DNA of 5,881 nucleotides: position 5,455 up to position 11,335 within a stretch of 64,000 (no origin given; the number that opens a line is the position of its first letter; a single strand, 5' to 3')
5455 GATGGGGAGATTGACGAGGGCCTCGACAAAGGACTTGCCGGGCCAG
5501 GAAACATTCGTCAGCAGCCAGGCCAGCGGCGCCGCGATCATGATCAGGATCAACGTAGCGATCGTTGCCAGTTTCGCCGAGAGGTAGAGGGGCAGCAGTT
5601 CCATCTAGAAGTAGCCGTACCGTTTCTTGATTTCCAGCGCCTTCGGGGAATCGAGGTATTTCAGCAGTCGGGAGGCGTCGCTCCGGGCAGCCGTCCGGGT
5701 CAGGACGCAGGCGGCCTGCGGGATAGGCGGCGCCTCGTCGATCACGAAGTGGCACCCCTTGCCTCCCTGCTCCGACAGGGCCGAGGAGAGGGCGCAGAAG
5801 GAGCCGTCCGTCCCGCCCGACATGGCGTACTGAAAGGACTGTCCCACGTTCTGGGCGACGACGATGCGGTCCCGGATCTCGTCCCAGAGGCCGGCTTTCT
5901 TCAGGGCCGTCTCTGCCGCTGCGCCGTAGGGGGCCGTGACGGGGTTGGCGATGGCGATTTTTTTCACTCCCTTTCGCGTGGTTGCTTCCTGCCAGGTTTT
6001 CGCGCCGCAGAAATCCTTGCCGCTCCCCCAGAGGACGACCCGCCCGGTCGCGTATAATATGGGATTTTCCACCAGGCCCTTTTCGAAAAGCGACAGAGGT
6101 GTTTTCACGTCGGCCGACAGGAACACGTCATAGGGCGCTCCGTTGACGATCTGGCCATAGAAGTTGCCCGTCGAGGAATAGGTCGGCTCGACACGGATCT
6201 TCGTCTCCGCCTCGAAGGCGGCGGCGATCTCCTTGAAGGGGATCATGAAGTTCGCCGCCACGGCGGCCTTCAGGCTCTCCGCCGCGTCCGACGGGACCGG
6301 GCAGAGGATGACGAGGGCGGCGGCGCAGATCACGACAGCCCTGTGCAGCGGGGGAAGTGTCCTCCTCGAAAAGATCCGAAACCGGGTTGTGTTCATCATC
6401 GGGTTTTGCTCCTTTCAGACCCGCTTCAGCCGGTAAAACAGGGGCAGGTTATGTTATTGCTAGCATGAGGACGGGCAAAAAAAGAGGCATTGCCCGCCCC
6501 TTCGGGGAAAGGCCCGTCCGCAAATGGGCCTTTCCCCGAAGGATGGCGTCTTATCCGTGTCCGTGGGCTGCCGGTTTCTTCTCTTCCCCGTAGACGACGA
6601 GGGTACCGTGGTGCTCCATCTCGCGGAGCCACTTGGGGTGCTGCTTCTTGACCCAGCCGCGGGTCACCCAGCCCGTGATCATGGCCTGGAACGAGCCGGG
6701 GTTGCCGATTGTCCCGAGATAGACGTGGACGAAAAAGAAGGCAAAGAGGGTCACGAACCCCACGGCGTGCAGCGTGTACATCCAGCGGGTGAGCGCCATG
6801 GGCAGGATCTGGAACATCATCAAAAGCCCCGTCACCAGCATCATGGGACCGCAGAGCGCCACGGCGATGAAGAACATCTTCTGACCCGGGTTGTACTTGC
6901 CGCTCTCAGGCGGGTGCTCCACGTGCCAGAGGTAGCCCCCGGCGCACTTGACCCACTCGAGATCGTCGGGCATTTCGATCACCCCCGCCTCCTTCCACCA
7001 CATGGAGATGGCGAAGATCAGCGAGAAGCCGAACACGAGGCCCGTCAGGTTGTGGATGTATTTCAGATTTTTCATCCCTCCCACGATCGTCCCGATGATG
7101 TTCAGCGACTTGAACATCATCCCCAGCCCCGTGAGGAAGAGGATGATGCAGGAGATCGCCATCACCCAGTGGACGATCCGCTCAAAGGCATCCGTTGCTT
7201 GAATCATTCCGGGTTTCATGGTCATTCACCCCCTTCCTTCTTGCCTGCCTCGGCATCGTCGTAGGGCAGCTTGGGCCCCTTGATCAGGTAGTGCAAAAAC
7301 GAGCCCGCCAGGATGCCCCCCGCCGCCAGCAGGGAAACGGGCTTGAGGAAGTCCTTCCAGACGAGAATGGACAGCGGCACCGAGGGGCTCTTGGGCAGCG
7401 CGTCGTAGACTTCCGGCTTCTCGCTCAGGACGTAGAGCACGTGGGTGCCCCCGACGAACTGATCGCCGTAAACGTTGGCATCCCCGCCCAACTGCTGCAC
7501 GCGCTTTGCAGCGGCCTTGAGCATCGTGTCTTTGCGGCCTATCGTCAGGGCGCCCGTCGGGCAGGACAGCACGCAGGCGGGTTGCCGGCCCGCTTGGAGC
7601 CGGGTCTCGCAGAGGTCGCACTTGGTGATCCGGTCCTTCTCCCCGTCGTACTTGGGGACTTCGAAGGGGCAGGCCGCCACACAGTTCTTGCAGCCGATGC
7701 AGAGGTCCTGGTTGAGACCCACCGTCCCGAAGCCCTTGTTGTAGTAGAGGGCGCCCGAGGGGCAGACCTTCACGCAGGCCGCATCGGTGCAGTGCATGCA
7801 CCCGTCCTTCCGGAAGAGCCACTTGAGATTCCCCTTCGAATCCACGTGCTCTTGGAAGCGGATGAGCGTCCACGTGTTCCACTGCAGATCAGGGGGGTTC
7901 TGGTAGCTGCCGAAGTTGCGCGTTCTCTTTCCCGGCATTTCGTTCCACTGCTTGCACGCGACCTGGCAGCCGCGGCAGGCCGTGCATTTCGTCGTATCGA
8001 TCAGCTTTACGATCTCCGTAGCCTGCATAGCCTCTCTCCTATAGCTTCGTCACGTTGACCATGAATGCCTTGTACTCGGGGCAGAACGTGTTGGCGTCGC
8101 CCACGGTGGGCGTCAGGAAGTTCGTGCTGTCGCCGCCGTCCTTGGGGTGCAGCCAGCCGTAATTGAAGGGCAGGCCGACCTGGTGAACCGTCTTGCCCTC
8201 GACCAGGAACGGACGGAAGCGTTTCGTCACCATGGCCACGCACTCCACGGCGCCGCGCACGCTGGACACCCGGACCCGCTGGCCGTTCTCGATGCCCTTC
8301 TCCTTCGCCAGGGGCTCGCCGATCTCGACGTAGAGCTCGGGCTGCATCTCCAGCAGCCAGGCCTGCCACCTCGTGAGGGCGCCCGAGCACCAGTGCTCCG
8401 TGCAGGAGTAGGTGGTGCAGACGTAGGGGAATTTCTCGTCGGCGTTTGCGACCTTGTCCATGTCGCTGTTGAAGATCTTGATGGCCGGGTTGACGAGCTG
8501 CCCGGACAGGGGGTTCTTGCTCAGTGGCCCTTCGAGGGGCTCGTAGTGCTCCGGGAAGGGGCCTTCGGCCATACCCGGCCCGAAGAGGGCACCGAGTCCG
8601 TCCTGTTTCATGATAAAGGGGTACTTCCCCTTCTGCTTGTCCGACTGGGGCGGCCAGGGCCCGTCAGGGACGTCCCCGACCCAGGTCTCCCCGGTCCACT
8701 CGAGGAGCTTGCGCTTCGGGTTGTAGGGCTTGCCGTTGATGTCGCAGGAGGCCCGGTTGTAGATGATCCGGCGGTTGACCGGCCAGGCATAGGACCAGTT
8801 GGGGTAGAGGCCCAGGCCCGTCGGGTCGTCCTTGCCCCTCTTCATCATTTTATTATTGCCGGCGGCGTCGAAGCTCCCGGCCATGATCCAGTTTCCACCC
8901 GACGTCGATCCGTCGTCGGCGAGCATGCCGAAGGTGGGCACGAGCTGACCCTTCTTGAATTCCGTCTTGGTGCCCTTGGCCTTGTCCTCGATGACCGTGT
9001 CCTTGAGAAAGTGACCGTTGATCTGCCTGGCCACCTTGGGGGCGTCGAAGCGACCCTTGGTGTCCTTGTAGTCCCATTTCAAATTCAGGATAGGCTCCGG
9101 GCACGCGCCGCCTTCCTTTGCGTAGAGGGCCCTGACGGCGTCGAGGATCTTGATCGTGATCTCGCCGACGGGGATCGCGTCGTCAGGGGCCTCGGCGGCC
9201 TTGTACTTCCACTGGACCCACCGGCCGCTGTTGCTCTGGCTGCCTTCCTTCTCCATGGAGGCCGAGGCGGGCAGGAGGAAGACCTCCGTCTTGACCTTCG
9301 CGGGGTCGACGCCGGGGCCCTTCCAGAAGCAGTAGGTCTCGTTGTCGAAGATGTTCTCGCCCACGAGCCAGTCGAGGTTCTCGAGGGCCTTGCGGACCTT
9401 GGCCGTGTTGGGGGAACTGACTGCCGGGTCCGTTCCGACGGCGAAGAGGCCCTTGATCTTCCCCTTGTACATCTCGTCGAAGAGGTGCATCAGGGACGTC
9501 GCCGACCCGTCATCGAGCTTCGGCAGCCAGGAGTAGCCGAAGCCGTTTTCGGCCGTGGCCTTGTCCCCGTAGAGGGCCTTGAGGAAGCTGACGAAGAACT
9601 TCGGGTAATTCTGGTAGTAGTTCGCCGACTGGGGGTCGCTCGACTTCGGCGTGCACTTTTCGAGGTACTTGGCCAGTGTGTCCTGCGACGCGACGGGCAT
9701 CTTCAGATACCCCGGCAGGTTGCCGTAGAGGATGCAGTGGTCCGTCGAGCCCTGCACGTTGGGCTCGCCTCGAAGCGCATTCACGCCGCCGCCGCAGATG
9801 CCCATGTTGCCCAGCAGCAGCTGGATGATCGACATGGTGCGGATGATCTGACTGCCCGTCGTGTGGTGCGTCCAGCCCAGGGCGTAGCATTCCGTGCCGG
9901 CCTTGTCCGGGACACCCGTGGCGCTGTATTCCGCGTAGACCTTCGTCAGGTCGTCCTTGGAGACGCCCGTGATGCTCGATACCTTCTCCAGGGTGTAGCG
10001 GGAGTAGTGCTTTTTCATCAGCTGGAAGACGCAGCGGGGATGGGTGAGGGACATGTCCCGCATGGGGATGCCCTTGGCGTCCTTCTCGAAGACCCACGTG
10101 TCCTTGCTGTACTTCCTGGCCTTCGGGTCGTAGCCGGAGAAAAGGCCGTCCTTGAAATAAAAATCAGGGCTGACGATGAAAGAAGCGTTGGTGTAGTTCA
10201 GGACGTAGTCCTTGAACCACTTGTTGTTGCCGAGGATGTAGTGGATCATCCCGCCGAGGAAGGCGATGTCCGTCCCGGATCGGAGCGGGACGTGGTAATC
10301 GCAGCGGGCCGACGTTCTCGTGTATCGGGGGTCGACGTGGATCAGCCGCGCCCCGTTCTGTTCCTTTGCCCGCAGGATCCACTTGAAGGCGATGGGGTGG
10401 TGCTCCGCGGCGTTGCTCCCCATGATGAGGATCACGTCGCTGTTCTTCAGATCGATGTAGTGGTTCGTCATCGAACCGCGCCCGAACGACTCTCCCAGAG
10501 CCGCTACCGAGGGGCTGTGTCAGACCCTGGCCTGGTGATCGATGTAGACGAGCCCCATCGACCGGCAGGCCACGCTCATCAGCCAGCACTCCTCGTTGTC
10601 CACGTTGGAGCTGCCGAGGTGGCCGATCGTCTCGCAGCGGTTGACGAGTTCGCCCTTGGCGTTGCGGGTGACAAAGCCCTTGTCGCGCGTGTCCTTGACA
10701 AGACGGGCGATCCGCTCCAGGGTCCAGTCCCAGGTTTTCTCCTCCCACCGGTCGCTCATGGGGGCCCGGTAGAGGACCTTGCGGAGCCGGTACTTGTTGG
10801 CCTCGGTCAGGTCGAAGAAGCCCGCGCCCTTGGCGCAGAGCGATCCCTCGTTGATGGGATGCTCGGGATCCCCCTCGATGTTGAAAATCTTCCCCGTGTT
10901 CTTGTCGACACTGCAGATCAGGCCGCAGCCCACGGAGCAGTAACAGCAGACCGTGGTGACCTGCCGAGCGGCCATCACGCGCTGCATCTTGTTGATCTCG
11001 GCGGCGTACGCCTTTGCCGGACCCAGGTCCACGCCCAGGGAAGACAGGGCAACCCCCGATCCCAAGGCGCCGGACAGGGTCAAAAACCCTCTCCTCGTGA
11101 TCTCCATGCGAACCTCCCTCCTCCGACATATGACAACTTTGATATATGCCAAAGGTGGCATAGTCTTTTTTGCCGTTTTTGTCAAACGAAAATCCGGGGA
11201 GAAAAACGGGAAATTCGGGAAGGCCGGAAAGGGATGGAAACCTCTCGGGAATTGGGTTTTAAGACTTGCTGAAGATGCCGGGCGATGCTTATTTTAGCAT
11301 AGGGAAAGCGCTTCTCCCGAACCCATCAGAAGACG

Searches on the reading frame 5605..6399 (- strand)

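Call 62: search_protein_families(library=pfam, max_evalue=0.01, proteins=[window:5605-6399:-])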
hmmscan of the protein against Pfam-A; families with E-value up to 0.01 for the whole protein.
window:5605-6399:- (264 aa): 1 family
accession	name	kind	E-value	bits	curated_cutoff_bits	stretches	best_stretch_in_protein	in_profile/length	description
PF13531.11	SBP_bac_11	-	3.8e-50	171.2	25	1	43-263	1-226/227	Bacterial extracellular solute-binding protein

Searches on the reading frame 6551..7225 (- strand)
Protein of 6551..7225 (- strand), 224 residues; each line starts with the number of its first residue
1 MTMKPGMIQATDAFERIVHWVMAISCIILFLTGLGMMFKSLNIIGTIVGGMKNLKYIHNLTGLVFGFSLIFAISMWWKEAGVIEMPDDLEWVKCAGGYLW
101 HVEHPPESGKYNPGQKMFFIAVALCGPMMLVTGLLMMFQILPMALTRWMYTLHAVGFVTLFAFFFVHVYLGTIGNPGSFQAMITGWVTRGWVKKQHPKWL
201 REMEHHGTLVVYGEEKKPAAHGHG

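Call 62: search_protein_families(library=pfam, max_evalue=0.01, proteins=[window:6551-7225:-])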
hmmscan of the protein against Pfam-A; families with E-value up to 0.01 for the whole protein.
window:6551-7225:- (224 aa): 2 families
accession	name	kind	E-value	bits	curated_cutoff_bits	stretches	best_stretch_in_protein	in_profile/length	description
PF01292.26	Ni_hydr_CYTB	-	1.5e-33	116.5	30.1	1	11-185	2-179/179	Prokaryotic cytochrome b561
PF03188.21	Cytochrom_B561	-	9e-06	26.4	23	1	8-70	27-84/137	Eukaryotic cytochrome b561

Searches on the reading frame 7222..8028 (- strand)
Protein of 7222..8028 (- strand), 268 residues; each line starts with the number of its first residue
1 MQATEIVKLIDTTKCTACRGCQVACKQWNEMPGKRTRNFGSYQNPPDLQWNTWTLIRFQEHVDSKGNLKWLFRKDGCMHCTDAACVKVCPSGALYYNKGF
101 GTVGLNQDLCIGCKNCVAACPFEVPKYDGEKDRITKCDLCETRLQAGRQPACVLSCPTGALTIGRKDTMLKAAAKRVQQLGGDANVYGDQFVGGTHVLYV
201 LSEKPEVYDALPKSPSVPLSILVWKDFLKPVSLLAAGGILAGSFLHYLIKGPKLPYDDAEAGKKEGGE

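Call 62: search_protein_families(library=pfam, max_evalue=0.01, proteins=[window:7222-8028:-])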
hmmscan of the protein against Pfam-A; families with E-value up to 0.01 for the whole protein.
window:7222-8028:- (268 aa): 15 families
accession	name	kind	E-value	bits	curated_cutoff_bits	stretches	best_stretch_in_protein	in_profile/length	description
PF13247.11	Fer4_11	-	2.8e-24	85.6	26.2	1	69-165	2-99/100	4Fe-4S dicluster domain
PF12838.12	Fer4_7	-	1e-20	74.3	27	3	14-93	1-52/52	4Fe-4S dicluster domain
PF09163.16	Form-deh_trans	-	2.1e-12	47.1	22.1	1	217-259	1-43/44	Formate dehydrogenase N, transmembrane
PF00037.32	Fer4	-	2.4e-11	43.4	21.1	1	106-124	4-22/24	4Fe-4S binding domain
PF13187.11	Fer4_9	-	1.2e-10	41.7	27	2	110-160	2-51/52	4Fe-4S dicluster domain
PF13237.11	Fer4_10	-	1.9e-10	40.9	25.5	2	72-121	4-53/53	4Fe-4S dicluster domain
PF12837.12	Fer4_6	-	2.1e-09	37.3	25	1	106-124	5-23/24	4Fe-4S binding domain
PF12797.12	Fer4_2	-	3e-09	36.7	24.5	2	105-122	5-22/22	4Fe-4S binding domain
PF12800.12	Fer4_4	-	6.6e-06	26.5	24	1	108-122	2-16/17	4Fe-4S binding domain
PF13484.11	Fer4_16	-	6.6e-05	24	30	0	110-124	2-16/66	4Fe-4S double cluster binding domain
PF14697.11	Fer4_21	-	0.00025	21.6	35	1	74-122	5-53/59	4Fe-4S dicluster domain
PF25160.1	LdpA_Fe-S-bd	-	0.00046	20.3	27.6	1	83-123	7-41/49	LdpA Fe-S cluster-binding domain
PF12798.12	Fer4_3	-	0.0017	19.5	27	0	77-93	1-15/15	4Fe-4S binding domain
PF06902.16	Fer4_19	-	0.0025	18.2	24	0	77-97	42-62/64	Divergent 4Fe-4S mono-cluster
PF13183.11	Fer4_8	-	0.0067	17.4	27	0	13-92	3-67/68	4Fe-4S dicluster domain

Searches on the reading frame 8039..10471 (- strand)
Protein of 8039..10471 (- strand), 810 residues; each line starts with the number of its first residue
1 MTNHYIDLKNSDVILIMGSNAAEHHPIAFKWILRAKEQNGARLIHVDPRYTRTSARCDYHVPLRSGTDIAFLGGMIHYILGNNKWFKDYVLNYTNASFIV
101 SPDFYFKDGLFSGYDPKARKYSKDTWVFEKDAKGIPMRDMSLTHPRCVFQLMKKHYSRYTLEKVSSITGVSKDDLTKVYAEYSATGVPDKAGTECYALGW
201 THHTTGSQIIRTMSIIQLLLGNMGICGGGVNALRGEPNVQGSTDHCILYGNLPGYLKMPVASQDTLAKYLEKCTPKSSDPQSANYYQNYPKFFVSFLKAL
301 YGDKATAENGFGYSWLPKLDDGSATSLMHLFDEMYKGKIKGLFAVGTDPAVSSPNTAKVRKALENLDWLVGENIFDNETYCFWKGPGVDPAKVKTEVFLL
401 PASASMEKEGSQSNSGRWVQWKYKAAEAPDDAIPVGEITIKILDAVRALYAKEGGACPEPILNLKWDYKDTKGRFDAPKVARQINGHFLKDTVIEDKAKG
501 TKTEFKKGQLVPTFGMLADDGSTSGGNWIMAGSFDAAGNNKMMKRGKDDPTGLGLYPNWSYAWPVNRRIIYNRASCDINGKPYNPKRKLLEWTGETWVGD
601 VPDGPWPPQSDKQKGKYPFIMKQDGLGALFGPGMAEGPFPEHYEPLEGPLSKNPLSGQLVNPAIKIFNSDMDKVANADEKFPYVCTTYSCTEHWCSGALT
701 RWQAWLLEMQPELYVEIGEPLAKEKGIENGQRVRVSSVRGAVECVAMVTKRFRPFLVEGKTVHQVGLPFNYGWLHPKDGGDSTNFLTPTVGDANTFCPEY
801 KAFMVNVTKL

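Call 62: search_protein_families(library=pfam, max_evalue=0.01, proteins=[window:8039-10471:-])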
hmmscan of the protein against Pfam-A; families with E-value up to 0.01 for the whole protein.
window:8039-10471:- (810 aa): 2 families
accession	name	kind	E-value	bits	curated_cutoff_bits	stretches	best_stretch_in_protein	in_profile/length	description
PF00384.28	Molybdopterin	-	4.2e-21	75.8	24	1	2-435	99-343/353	Molybdopterin oxidoreductase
PF01568.27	Molydop_binding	-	2.8e-10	40.7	26.8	1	685-802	3-108/110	Molydopterin dinucleotide binding domain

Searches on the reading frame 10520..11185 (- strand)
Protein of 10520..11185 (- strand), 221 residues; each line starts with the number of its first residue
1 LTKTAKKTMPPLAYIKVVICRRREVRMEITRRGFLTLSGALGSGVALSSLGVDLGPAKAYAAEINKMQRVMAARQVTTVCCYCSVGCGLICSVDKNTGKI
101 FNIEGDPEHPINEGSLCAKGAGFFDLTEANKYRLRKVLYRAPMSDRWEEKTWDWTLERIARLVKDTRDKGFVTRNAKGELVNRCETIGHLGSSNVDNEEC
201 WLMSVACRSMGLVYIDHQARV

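Call 62: search_protein_families(library=pfam, max_evalue=0.01, proteins=[window:10520-11185:-])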
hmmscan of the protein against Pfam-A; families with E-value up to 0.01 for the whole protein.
window:10520-11185:- (221 aa): 1 family
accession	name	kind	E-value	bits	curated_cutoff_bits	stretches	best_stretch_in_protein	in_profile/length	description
PF04879.21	Molybdop_Fe4S4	-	3.3e-15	56.2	22.7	1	76-122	4-48/55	Molybdopterin oxidoreductase Fe4S4 domain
